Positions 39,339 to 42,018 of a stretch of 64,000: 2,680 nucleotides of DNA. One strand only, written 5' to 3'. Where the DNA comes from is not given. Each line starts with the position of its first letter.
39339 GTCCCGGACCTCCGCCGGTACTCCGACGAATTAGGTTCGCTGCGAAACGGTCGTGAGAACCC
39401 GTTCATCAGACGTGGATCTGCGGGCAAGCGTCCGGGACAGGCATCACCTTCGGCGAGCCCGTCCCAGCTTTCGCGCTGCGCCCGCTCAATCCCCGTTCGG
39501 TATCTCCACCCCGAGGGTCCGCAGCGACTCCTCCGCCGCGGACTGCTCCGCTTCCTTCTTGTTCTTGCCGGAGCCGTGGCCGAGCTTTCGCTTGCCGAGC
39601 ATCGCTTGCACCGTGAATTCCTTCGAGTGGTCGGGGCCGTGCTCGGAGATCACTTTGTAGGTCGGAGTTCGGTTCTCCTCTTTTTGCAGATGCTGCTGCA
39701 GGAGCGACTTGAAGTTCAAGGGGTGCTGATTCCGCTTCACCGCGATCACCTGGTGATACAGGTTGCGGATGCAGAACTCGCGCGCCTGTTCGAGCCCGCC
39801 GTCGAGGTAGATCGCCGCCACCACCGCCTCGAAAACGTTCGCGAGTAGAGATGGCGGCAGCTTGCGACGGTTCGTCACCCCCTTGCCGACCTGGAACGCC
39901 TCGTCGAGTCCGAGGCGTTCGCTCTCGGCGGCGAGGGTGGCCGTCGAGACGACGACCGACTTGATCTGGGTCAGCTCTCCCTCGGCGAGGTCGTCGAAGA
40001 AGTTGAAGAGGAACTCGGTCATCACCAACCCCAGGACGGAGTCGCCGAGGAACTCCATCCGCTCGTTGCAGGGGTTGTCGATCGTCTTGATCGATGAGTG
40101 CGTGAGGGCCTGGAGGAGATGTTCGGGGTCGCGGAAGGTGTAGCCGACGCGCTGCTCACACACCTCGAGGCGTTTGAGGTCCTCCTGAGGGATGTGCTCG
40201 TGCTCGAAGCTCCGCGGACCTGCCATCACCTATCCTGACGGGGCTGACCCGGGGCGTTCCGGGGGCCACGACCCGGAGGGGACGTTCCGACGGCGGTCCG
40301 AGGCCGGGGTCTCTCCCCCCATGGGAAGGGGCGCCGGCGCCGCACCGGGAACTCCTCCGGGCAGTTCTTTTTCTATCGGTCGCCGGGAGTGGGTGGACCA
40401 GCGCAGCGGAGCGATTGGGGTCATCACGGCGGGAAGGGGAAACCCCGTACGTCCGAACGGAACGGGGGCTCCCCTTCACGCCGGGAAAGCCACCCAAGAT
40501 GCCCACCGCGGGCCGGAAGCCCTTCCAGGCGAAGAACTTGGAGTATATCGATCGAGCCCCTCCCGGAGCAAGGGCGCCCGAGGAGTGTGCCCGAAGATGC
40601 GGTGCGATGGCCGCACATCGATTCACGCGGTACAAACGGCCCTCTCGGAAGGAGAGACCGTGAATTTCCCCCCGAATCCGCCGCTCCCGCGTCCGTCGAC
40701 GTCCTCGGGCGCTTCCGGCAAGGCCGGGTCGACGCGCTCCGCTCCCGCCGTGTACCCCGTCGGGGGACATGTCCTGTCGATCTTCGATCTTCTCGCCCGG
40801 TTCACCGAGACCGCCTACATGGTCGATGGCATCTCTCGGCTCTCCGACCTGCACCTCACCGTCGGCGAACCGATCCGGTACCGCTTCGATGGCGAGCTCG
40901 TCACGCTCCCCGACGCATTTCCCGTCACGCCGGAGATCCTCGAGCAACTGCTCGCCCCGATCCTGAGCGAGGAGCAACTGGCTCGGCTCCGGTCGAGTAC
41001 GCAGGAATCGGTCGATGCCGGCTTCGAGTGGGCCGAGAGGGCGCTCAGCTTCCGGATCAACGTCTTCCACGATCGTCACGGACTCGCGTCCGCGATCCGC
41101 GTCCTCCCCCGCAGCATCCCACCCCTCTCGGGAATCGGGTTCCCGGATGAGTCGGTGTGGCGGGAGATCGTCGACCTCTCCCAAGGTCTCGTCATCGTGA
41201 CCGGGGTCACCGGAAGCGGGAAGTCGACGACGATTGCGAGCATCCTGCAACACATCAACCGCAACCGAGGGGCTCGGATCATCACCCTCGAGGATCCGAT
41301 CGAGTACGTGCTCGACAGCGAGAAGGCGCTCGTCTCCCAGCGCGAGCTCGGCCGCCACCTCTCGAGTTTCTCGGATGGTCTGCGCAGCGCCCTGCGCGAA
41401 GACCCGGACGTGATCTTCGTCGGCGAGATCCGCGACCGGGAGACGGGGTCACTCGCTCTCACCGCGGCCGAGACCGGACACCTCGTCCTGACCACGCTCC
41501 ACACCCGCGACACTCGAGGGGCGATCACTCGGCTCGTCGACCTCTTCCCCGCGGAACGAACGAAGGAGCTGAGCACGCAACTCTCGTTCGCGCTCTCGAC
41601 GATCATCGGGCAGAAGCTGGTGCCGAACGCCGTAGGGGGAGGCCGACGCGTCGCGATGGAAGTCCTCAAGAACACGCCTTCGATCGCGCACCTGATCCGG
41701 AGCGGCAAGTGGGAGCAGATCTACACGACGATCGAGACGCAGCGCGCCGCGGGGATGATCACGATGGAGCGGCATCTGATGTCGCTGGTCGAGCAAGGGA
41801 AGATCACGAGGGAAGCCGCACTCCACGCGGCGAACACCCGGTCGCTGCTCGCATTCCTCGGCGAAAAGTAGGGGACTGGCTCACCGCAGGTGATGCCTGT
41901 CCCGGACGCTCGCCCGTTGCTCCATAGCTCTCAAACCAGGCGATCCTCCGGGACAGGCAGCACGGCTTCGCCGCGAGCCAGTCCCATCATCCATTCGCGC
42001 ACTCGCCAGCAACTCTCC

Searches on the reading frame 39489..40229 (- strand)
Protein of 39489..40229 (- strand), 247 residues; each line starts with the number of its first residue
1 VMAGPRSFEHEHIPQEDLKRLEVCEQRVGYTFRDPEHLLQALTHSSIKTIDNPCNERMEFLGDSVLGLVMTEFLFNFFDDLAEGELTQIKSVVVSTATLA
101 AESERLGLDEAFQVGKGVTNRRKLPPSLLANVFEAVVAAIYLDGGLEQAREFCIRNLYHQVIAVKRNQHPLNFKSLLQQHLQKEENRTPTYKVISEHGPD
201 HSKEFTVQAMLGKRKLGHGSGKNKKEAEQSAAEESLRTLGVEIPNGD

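Call 16: search_protein_families(library=pfam, proteins=[window:39489-40229:-], max_evalue=0.0001)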
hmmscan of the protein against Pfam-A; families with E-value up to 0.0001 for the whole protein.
window:39489-40229:- (247 aa): 4 families
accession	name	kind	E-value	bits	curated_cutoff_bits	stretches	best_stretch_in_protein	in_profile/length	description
PF14622.11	Ribonucleas_3_3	-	7.5e-29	100.9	35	1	34-159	1-126/128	Ribonuclease-III-like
PF00636.31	Ribonuclease_3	-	8.8e-20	71.8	27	1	56-145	1-102/102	Ribonuclease III domain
PF00035.32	dsrm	-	1.6e-18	67.5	23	1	174-239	2-66/66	Double-stranded RNA binding motif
PF22935.1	RM44_endonuclase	-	3.3e-05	24.4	27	0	49-140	53-139/139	Large ribosomal subunit protein mL44, endonuclease domain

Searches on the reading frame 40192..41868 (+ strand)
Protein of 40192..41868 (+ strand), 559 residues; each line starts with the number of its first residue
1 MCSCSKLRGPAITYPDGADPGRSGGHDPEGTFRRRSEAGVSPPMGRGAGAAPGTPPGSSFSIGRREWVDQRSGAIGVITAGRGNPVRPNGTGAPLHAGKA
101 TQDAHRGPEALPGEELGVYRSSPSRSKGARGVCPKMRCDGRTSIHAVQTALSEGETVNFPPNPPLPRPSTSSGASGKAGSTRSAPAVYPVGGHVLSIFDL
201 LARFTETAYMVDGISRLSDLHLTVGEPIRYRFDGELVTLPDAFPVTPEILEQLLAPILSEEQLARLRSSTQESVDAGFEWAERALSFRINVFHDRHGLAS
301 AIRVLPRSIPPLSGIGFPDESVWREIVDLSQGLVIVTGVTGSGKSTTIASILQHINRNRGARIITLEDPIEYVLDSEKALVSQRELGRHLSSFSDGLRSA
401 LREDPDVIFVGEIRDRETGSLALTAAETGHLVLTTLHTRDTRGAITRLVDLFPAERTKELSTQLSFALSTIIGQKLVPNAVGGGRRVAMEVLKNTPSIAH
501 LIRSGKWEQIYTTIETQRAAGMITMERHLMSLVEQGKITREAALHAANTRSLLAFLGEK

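Call 16: search_protein_families(library=pfam, proteins=[window:40192-41868:+], max_evalue=0.0001)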
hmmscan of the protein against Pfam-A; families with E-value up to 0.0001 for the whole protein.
window:40192-41868:+ (559 aa): 1 family
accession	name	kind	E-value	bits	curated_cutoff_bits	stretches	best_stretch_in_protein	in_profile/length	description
PF00437.27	T2SSE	-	7.1e-50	170.1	24.9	1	219-486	26-287/370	Type II/IV secretion system protein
